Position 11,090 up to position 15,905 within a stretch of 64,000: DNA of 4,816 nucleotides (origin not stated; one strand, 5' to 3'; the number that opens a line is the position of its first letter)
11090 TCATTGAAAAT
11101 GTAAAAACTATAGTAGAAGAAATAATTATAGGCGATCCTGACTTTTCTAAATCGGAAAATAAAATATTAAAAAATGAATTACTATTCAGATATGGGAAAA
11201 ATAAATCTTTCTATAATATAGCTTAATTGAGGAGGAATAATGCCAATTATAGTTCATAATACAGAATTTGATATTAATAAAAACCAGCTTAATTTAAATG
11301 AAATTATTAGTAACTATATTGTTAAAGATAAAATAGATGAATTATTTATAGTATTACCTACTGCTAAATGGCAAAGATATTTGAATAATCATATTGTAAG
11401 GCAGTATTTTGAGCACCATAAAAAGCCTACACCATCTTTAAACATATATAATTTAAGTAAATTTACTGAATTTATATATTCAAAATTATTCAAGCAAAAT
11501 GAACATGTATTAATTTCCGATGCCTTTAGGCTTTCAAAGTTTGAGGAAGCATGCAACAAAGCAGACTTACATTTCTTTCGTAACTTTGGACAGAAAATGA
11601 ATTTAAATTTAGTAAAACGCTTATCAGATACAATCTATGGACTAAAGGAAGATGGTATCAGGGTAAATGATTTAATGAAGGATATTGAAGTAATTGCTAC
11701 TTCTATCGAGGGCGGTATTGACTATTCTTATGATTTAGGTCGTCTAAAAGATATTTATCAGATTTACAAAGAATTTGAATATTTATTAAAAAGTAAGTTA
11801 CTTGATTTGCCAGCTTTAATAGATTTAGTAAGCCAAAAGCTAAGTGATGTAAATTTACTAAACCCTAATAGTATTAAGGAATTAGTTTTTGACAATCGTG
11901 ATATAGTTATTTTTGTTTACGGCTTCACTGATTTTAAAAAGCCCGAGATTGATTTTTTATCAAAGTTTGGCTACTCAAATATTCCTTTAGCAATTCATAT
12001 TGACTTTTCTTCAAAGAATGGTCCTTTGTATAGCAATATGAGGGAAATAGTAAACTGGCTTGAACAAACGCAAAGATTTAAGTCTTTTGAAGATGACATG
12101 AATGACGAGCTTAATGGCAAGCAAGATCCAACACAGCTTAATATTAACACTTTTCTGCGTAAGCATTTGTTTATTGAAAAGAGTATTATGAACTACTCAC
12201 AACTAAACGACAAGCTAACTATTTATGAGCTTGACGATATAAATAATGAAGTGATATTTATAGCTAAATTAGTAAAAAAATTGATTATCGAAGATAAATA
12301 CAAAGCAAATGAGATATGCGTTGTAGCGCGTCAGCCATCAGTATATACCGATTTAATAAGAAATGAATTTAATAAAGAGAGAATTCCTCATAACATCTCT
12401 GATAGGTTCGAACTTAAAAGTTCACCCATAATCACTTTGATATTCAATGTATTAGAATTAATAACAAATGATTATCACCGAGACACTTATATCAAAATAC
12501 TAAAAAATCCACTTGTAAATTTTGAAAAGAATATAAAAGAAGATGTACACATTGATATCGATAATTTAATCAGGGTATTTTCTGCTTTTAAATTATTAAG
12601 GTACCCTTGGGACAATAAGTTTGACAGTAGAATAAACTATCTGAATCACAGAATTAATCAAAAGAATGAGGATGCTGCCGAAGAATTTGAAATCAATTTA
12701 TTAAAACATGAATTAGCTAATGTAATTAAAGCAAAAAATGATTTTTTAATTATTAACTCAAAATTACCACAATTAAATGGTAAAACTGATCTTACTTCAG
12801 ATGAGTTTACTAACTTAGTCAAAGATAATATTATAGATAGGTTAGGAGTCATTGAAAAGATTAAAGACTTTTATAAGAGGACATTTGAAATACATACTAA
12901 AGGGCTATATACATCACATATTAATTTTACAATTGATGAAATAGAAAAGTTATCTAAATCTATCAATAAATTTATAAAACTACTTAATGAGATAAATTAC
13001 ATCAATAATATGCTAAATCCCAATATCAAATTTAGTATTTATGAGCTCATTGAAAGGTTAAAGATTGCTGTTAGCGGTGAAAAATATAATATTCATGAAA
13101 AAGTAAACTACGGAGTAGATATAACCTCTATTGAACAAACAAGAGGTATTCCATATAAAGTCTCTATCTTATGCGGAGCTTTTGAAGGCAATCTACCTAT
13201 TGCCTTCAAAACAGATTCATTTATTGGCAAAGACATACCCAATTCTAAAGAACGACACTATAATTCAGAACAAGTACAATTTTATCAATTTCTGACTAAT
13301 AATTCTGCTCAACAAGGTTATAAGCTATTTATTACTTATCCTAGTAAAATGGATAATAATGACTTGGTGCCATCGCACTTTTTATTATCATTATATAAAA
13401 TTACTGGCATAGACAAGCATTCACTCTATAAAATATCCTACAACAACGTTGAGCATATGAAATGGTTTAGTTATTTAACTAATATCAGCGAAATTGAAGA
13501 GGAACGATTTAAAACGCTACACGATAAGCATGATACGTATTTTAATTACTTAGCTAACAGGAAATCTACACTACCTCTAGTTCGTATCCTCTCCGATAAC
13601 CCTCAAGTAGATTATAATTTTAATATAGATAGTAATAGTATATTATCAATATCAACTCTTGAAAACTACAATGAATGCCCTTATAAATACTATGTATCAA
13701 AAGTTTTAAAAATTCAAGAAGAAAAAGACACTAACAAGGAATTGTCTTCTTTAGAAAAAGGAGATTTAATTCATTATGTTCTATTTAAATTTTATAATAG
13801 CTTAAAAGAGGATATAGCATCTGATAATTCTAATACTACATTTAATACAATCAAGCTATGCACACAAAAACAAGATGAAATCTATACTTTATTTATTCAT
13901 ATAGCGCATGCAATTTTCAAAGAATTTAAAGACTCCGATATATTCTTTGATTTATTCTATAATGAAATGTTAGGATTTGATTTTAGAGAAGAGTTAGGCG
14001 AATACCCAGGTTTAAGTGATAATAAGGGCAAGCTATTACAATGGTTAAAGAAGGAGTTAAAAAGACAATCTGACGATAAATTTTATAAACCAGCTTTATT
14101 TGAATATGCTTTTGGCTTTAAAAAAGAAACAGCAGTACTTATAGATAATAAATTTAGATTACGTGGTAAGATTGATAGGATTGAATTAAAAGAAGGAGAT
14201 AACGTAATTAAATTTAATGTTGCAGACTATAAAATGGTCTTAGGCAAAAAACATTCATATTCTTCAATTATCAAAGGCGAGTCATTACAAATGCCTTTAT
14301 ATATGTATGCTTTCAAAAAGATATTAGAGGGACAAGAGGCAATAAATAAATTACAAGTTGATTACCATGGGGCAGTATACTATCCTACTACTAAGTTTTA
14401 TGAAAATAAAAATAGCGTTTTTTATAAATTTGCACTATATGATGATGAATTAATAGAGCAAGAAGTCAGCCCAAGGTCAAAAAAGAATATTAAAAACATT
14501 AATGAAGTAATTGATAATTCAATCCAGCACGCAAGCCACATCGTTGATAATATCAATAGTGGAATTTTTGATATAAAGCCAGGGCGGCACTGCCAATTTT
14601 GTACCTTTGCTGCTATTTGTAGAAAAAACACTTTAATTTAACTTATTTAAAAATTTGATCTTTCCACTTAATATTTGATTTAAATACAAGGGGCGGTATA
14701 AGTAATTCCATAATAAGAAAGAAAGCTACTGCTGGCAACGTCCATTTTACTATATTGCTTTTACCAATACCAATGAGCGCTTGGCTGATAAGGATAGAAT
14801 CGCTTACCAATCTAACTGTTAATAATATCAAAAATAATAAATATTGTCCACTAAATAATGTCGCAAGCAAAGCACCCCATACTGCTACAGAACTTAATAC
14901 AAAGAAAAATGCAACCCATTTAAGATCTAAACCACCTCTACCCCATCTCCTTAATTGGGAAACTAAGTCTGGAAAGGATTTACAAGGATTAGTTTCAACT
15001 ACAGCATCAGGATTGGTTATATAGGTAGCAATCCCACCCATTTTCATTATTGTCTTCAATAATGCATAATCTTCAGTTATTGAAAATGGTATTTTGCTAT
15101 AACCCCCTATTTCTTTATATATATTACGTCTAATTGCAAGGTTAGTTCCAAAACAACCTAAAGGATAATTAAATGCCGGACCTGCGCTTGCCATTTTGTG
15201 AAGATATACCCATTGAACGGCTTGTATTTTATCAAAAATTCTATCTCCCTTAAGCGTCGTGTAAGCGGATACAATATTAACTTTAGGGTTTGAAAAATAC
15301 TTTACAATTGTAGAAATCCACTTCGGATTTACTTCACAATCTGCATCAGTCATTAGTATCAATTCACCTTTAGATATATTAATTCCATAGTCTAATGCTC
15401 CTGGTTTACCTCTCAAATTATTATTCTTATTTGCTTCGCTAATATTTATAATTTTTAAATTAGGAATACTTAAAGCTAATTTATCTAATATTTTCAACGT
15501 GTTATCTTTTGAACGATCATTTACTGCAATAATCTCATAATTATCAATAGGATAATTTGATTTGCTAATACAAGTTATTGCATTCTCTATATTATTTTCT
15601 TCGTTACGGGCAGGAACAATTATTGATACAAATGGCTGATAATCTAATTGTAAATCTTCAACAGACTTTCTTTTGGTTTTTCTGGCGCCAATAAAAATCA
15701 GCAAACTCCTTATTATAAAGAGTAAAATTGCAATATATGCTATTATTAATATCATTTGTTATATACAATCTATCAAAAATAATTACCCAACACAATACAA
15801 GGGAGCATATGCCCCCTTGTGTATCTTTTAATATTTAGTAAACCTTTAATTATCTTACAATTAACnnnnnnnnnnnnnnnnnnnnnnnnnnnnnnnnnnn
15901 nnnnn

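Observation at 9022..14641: Stand-alone AddB-like Fe-S nuclease translationally coupled to recG, with no AddA/UvrD-type helicase partner in 64 kb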

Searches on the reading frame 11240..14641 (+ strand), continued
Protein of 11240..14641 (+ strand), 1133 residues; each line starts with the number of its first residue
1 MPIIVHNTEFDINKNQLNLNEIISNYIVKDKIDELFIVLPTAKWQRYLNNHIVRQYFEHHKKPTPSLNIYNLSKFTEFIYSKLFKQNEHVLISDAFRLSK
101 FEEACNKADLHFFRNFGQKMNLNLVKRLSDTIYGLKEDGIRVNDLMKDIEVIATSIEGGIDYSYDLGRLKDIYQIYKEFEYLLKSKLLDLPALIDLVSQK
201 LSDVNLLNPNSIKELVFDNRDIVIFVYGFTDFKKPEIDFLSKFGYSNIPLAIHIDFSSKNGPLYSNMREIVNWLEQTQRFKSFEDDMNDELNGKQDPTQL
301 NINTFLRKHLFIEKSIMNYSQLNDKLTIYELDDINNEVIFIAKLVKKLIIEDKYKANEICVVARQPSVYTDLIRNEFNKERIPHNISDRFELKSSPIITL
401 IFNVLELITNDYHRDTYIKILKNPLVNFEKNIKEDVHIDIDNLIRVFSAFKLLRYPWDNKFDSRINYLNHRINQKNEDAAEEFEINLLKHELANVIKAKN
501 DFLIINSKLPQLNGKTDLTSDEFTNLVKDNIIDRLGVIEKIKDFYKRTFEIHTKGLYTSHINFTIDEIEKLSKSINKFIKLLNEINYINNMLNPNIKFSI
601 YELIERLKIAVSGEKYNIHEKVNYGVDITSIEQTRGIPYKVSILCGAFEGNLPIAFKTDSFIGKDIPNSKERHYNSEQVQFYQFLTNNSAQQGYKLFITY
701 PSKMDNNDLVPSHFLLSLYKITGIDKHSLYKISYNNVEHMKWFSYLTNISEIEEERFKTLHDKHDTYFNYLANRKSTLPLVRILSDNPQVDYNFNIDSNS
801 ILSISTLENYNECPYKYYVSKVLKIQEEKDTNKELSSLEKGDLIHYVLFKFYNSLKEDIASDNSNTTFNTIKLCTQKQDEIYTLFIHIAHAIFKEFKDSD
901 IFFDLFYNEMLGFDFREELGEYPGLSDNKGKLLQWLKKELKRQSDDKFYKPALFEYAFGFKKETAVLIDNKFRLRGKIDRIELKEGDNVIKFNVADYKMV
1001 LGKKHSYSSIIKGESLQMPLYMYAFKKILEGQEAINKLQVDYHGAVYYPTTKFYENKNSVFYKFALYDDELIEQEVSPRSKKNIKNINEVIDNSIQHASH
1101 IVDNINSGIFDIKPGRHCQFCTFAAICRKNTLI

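Call 77: search_protein_families(library=pfam, proteins=[L047:192-1562:+, L047:5232-7490:-, L090:4671-8618:+, L019:3441-4433:+, L029:7892-8995:+, L025:3442-4950:-], max_evalue=0.00001)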
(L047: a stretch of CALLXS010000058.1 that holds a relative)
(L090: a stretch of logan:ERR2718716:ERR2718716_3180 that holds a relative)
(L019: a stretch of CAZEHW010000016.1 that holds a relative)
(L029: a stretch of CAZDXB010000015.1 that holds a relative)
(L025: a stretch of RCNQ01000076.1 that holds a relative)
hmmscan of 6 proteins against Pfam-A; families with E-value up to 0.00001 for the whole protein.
L047:192-1562:+ (456 aa): 0 families

L047:5232-7490:- (752 aa): 5 families
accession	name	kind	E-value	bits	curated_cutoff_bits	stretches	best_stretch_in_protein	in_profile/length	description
PF00270.35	DEAD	-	1e-29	103.8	26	1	304-472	1-164/167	DEAD/DEAH box helicase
PF00271.37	Helicase_C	-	1.7e-23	83.4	23.5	1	512-625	10-108/110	Helicase conserved C-terminal domain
PF19833.4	RecG_dom3_C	-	1.9e-20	73.1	26.8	1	667-744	1-79/87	ATP-dependent DNA helicase RecG, domain 3, C-terminal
PF04851.21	ResIII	-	3.2e-17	63.4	22.5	1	301-467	2-162/164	Type III restriction enzyme, res subunit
PF17191.10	RecG_wedge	-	3.7e-13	49.8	23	1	13-63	1-51/162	RecG wedge domain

L090:4671-8618:+ (1315 aa): 5 families
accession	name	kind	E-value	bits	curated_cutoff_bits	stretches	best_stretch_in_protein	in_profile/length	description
PF00580.27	UvrD-helicase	-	3e-54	185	23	1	3-450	1-266/271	UvrD/REP helicase N-terminal domain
PF13361.12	UvrD_C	-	3.2e-43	148.9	25.6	1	465-960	1-346/350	UvrD-like helicase C-terminal domain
PF13245.12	AAA_19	-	1e-17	65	25.1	1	7-440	1-134/134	AAA domain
PF13538.12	UvrD_C_2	-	2.7e-12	46.8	27.4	0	869-889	2-22/52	UvrD-like helicase C-terminal domain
PF12705.13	PDDEXK_1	-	8.9e-10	39.4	22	1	1146-1300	29-179/247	PD-(D/E)XK nuclease superfamily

L019:3441-4433:+ (330 aa): 1 family
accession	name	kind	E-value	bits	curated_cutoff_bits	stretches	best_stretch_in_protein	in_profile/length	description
PF00348.22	polyprenyl_synt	-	4.5e-71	239.5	27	1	33-266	4-235/251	Polyprenyl synthetase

L029:7892-8995:+ (367 aa): 2 families
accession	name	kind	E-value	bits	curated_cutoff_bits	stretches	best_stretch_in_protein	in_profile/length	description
PF02481.21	DNA_processg_A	-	1e-69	234.4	29.6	1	76-278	2-206/212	DNA recombination-mediator protein A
PF17782.7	DprA_WH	-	4.4e-15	55.9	22.9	1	307-361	7-61/61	DprA winged helix domain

L025:3442-4950:- (502 aa): 3 families
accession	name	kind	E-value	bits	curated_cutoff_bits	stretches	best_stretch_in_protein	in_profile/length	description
PF01743.26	PolyA_pol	-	2.4e-27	96.2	23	1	52-178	1-126/126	Poly A polymerase head domain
PF12627.12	PolyA_pol_RNAbd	-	2.2e-18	66.2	22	1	206-264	2-60/64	Probable RNA and SrmB- binding site of polymerase A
PF01966.28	HD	-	1.6e-10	41.7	22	1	285-370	1-90/116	HD domain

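Call 78: search_protein_representatives(alignment_id=A1)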
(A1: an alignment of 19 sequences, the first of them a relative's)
Query: 19 sequences, 1158 profile positions. Proteins with E-value up to 0.001 (for the whole library): 27836; up to 1e-10: 14330; up to 1e-30: 3244. The best 150 are listed.
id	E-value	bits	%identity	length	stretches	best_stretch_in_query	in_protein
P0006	0.0e+00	1495.6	-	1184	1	1-1157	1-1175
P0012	0.0e+00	1483.7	-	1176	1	1-1156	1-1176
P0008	0.0e+00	1477.8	-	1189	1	1-1158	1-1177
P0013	0.0e+00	1462.8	-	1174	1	1-1157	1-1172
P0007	0.0e+00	1458.2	-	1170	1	1-1157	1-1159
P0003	0.0e+00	1448.9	-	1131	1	1-1156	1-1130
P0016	0.0e+00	1448.8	-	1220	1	1-1156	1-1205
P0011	0.0e+00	1415.6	-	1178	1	1-1156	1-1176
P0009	0.0e+00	1400.8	-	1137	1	3-1155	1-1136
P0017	0.0e+00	1373.4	-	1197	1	1-1156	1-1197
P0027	0.0e+00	1365.9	-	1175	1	1-1156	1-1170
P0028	0.0e+00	1363.0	-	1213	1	1-1157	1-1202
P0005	0.0e+00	1361.9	-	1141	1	3-1156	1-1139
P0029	0.0e+00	1336.0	-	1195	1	1-1157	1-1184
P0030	0.0e+00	1314.8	-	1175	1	1-1154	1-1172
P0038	0.0e+00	1256.4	-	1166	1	1-1155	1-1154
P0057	0.0e+00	1171.7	-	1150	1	1-1157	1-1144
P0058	0.0e+00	1168.4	-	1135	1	1-1154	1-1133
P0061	0.0e+00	1139.3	-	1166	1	1-1156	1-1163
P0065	0.0e+00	1130.0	-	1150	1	1-1157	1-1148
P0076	0.0e+00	1083.2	-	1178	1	1-1156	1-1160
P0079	0.0e+00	1071.8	-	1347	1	19-1156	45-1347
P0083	0.0e+00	1060.8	-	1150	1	1-1157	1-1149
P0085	0.0e+00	1050.3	-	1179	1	1-1156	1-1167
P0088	0.0e+00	1026.9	-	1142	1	1-1156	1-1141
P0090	1.9e-296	1002.9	-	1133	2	30-764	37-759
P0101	1.6e-274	930.3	-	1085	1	1-1155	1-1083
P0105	2.1e-269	913.4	-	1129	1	1-1154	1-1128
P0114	8.3e-251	851.7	-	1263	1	1-1133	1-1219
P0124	6.1e-218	742.9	-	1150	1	1-1155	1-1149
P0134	2.4e-203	694.5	-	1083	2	497-1138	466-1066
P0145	1.2e-180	619.4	-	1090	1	1-1156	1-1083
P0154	2.2e-168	578.8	-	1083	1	15-1155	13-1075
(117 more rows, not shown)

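Call 82: search_protein_families(library=padloc, proteins=[window:11240-14638:+], max_evalue=0.001)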
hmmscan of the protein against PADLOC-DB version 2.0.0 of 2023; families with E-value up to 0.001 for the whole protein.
window:11240-14638:+ (1133 aa): 4 families
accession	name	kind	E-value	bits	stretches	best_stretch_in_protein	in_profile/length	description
PDLC00103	GajB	-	2.1e-09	34.9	1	319-435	309-426/612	UrvD helicase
PDLC00943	Cas4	-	6.5e-07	27.5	0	803-859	2-53/180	CRISPR-associated protein Cas4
PDLC01447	Cas4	-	0.00041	18.8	1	801-1129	4-159/161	"CAS-I,CAS-II,CAS-III,CAS-IV,CAS-V,CAS-VI; acquisition_associated"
PDLC02423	PprPDDEXK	-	0.00042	17.7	0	802-848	207-249/449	-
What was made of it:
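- On Anti-phage defence nuclease-helicase systems (Gabija GajB, Cas4 and others): Only partial, weak superfamily-level hits: GajB 35 bits over 117 residues, Cas4 27 bits (call 82).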

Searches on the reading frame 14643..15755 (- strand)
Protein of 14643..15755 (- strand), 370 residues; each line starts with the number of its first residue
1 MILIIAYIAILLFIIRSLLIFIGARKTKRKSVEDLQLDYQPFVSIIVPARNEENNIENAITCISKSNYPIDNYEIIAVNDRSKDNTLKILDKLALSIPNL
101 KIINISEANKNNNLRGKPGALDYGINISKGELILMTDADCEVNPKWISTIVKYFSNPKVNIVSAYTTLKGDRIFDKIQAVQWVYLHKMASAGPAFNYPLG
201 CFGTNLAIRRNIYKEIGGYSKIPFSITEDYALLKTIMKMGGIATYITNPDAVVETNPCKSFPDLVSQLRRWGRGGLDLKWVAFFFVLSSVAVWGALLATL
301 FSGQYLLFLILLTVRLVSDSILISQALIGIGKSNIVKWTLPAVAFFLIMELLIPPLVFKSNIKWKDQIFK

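Call 5: search_protein_families(library=pfam, proteins=[window:14643-15755:-], max_evalue=0.01)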
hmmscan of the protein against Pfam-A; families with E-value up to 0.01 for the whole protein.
window:14643-15755:- (370 aa): 5 families
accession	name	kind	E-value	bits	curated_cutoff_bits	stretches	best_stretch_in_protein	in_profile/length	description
PF00535.33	Glycos_transf_2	-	5.9e-27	95.1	23.3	1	44-216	1-167/168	Glycosyl transferase family 2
PF13641.12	Glyco_tranf_2_3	-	1.1e-18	68.6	27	1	41-274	2-230/230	Glycosyltransferase like family 2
PF13632.12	Glyco_trans_2_3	-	4.5e-13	49.9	27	1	133-335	2-183/198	Glycosyl transferase family group 2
PF13506.12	Glyco_transf_21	-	8.1e-13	48.6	21.7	1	128-273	29-174/174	Glycosyl transferase family 21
PF10111.15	Glyco_tranf_2_2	-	1.8e-06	28.1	27.3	1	44-238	1-201/276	Glycosyltransferase like family 2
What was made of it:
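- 14643..15755 (-): Convergent GT2 glycosyltransferase gene; it marks the end of the block and leaves no room for addA. Pfam Glycos_transf_2 E 5.9e-27 (call 5).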
